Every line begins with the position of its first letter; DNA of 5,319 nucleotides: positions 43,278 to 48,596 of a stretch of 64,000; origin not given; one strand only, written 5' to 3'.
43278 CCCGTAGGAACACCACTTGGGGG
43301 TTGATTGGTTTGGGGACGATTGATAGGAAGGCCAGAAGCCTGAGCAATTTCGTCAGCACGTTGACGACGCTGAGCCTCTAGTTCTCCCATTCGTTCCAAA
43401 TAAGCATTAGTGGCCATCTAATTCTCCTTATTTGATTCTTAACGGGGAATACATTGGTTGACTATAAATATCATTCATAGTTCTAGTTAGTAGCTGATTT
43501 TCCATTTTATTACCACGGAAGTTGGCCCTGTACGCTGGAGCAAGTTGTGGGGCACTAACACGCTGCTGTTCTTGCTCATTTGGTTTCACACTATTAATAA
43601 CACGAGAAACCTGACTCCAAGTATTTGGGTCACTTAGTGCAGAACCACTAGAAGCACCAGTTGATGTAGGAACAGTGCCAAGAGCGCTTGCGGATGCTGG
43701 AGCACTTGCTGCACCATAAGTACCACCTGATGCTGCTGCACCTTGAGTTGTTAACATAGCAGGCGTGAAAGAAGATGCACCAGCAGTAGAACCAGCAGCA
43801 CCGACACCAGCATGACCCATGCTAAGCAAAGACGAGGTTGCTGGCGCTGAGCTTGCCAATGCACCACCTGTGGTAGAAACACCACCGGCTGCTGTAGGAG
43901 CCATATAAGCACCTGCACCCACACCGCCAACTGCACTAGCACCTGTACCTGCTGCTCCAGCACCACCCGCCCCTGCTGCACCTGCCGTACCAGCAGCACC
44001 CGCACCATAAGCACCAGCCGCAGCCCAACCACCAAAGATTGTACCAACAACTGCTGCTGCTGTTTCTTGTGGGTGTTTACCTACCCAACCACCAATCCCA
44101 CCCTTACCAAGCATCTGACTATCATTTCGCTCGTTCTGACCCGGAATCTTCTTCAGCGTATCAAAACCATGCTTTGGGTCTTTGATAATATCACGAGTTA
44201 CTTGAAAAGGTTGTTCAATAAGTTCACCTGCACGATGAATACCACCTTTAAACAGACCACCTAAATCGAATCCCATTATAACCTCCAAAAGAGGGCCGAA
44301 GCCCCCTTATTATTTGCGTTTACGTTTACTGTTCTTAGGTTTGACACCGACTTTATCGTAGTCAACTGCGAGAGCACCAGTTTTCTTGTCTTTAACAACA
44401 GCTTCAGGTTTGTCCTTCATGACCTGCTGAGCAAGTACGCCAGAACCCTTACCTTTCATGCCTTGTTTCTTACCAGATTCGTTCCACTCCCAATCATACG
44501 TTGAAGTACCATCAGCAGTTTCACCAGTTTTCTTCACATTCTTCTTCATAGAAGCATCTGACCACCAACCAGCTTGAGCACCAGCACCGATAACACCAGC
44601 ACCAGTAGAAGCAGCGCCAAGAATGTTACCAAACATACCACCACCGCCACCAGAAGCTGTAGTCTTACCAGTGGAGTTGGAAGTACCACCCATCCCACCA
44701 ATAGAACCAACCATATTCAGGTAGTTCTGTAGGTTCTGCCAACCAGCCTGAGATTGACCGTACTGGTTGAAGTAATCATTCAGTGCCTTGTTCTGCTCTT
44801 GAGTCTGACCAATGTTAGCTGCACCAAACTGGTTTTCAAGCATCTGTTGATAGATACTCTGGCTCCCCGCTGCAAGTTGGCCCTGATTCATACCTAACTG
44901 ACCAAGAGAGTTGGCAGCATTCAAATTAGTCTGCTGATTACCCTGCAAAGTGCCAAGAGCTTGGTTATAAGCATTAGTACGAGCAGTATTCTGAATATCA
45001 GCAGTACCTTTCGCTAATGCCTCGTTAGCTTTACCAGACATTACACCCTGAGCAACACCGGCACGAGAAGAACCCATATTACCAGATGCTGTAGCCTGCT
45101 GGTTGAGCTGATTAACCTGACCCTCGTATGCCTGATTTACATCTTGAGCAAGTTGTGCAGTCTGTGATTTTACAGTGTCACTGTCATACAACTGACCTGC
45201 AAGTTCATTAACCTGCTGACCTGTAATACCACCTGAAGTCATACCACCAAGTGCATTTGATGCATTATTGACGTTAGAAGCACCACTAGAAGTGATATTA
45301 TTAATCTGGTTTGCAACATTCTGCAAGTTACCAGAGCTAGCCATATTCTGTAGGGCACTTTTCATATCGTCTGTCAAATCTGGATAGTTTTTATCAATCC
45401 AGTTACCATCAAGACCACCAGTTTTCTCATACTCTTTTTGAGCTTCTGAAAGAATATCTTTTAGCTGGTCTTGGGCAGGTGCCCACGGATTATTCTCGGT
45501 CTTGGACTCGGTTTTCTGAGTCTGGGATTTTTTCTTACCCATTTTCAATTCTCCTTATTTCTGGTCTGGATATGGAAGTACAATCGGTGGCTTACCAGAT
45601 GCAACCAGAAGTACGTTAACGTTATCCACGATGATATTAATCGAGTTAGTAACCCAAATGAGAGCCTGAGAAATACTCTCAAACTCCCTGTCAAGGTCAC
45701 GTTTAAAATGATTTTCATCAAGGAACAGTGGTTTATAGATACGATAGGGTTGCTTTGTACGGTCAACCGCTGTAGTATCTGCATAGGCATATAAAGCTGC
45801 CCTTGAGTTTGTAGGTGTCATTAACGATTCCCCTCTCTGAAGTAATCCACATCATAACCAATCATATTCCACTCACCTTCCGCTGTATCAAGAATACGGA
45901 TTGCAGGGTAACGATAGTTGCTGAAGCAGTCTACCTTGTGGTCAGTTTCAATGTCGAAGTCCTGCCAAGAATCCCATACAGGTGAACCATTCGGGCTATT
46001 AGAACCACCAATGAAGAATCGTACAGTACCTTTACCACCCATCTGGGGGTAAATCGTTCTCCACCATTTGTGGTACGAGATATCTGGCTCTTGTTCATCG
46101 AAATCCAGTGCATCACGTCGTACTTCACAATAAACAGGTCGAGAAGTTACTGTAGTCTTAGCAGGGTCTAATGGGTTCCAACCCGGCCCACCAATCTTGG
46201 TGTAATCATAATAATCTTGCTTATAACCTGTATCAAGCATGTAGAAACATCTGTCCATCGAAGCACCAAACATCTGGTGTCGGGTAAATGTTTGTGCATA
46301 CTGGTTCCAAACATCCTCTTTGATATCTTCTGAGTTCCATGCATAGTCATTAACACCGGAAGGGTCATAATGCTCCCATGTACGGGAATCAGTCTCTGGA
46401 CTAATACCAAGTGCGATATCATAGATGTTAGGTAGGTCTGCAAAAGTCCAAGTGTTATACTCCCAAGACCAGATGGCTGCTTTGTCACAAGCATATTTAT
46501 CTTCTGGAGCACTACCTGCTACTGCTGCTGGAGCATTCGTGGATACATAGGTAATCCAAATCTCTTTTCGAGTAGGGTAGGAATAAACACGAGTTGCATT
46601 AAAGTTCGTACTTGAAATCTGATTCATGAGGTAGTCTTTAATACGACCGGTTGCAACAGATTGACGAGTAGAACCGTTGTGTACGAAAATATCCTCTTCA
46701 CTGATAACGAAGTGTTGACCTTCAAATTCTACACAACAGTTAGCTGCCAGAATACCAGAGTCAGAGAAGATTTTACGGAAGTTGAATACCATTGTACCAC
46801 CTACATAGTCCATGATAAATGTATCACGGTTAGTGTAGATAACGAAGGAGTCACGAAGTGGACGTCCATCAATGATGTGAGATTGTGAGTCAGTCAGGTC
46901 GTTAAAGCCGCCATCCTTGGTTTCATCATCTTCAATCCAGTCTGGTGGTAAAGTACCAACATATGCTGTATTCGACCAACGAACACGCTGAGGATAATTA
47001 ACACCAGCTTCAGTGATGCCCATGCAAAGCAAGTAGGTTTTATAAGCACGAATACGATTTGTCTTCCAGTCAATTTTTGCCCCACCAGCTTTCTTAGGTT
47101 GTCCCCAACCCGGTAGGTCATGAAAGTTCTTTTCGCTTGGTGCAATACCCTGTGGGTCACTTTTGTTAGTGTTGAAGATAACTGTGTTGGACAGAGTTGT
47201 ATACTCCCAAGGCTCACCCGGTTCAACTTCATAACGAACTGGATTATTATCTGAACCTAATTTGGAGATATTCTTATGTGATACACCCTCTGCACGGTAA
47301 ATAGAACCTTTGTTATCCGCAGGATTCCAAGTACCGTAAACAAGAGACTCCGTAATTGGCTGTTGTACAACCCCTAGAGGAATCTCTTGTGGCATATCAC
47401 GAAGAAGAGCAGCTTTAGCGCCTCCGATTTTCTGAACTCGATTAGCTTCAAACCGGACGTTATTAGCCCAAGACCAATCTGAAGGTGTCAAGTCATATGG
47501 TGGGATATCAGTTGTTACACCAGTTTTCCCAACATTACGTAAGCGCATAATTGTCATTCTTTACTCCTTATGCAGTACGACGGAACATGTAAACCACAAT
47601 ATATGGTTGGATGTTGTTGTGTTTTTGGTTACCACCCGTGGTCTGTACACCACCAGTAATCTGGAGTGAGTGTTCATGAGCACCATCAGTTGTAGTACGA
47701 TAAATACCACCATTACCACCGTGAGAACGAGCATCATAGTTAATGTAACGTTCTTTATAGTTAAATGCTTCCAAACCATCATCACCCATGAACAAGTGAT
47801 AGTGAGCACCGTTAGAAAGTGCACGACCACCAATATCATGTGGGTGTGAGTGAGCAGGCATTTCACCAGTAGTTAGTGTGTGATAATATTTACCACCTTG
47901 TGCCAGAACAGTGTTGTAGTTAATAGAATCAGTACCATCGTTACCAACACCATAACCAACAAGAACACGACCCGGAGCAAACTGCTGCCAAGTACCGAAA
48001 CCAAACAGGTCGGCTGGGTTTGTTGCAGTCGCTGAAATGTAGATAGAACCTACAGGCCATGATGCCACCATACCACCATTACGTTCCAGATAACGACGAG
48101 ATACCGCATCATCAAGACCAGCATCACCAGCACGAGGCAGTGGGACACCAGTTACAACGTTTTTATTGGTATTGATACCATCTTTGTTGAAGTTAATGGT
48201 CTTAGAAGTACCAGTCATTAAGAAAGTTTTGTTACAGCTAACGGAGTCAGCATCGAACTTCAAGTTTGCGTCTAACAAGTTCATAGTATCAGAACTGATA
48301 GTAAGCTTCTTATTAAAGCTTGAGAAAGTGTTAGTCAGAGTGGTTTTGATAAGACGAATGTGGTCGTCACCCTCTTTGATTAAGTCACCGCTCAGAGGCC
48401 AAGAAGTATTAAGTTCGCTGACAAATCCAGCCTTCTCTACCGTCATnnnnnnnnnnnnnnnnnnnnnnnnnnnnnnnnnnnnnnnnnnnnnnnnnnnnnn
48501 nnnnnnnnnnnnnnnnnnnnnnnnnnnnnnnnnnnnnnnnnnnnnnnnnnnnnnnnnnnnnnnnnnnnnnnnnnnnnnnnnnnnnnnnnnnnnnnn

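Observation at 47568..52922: Tail-fibre module with a shared anchor domain on two genes flanking a large spike candidate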

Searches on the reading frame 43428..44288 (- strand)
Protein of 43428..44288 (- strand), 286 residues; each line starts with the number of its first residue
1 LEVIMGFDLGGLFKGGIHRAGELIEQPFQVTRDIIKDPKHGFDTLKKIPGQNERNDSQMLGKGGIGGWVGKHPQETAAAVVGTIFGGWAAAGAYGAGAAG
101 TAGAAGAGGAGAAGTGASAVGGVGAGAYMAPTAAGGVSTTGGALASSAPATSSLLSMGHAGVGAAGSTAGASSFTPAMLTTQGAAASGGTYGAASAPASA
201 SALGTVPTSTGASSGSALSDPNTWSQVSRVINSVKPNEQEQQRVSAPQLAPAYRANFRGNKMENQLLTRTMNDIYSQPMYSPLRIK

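Call 4: search_protein_families(library=pfam, proteins=[window:43428-44288:-], max_evalue=0.1)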
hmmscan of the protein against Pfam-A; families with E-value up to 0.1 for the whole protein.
window:43428-44288:- (286 aa): 0 families

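Call 5: search_protein_families(library=phrogs, proteins=[window:43428-44288:-], max_evalue=0.01)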
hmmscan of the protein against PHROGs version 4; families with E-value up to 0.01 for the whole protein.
window:43428-44288:- (286 aa): 1 family
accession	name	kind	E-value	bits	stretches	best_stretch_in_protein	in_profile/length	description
phrog_27929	-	unknown function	1.3e-135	452.6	1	9-285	1-297/298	-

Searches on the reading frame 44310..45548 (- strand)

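Call 4: search_protein_families(library=pfam, proteins=[window:44310-45548:-], max_evalue=0.1)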
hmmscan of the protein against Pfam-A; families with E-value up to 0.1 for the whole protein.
window:44310-45548:- (412 aa): 1 family
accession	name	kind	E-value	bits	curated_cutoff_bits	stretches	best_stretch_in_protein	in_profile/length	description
PF13884.11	Peptidase_S74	-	7.3e-05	23.4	22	1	330-384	1-57/58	Chaperone of endosialidase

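Call 5: search_protein_families(library=phrogs, proteins=[window:44310-45548:-], max_evalue=0.01)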
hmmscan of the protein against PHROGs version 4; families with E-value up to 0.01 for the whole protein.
window:44310-45548:- (412 aa): 3 families
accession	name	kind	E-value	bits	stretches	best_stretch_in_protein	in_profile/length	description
phrog_4287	-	DNA, RNA and nucleotide metabolism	7.9e-131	437.9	1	3-406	1-392/392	DNA ejection protein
phrog_6121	-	head and packaging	3.5e-09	37.6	1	60-400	68-387/392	virion structural protein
phrog_3543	-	unknown function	0.0065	17.5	0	91-142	26-82/125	-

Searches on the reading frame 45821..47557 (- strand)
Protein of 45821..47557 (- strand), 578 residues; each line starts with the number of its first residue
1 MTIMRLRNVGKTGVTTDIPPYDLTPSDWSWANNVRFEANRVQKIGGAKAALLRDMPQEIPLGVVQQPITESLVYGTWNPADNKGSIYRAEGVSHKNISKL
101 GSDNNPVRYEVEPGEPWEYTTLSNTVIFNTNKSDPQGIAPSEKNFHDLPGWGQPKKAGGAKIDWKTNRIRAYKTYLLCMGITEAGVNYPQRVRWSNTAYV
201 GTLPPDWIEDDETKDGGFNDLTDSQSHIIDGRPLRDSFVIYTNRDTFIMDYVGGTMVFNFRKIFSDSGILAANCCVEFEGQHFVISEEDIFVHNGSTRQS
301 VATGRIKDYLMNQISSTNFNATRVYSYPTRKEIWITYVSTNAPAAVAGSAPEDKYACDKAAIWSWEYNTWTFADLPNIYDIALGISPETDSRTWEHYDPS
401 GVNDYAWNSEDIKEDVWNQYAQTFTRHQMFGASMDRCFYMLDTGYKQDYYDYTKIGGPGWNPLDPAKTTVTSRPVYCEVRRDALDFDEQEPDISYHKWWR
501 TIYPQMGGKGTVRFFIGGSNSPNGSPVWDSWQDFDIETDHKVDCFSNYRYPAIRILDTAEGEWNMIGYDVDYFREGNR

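Call 4: search_protein_families(library=pfam, proteins=[window:45821-47557:-], max_evalue=0.1)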
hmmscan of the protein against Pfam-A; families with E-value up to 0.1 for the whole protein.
window:45821-47557:- (578 aa): 0 families

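Call 5: search_protein_families(library=phrogs, proteins=[window:45821-47557:-], max_evalue=0.01)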
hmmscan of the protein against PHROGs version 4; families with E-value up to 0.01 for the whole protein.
window:45821-47557:- (578 aa): 2 families
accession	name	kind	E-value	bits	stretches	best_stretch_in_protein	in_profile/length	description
phrog_3287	-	head and packaging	2.3e-170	568.9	1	1-578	1-524/524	virion structural protein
phrog_14417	-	tail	1.1e-62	213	1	114-558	534-984/1005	tail fiber protein; host specificity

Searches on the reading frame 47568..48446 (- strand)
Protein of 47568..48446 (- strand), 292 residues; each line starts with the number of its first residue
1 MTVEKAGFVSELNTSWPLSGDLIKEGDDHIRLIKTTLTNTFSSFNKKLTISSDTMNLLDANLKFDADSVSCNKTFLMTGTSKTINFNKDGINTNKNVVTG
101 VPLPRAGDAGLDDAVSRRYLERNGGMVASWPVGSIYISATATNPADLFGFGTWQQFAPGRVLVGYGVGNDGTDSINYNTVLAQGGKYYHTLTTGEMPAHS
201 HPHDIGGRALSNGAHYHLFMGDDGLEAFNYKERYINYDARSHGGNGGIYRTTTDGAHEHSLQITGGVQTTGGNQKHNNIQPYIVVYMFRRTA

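Call 4: search_protein_families(library=pfam, proteins=[window:47568-48446:-], max_evalue=0.1)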
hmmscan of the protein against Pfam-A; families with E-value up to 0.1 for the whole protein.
window:47568-48446:- (292 aa): 1 family
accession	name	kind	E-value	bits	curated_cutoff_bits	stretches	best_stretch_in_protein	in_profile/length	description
PF21939.1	Gp10_C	-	1.7e-26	94.3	27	1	130-291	6-139/139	Baseplate structural protein Gp10, C-terminal domain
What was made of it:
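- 47568..48446 (-): Short tail fibre (292 aa), homolog of SU10 gp16. Pfam Gp10_C 1.7e-26 (call 4).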

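Call 5: search_protein_families(library=phrogs, proteins=[window:47568-48446:-], max_evalue=0.01)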
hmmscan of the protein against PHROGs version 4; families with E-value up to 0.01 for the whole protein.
window:47568-48446:- (292 aa): 9 families
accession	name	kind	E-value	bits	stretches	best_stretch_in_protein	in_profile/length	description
phrog_6465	-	tail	5e-114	381.7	1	1-292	1-281/281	tail protein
phrog_24267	-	unknown function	8.1e-24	85.7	2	87-214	103-221/266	-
phrog_5717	-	tail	7.9e-23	81.7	1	127-292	1000-1150/1150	tail protein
phrog_20878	-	tail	5.5e-14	53.4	1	130-292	223-365/365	tail fiber protein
phrog_8763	-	tail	3.8e-12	46.2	1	159-288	620-745/1024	tail protein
phrog_958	-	tail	1.5e-08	34.5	1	129-179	457-509/606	baseplate wedge subunit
phrog_5795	-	tail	3.4e-08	33.2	1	160-286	427-537/968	tail protein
phrog_9116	-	tail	3.6e-05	23.7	1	159-243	116-189/455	tail protein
phrog_8469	-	tail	7.6e-05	23.2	1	180-291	174-301/303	tail fiber protein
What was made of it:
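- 47568..48446 (-): PHROG 6465, 'tail protein' (call 5).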
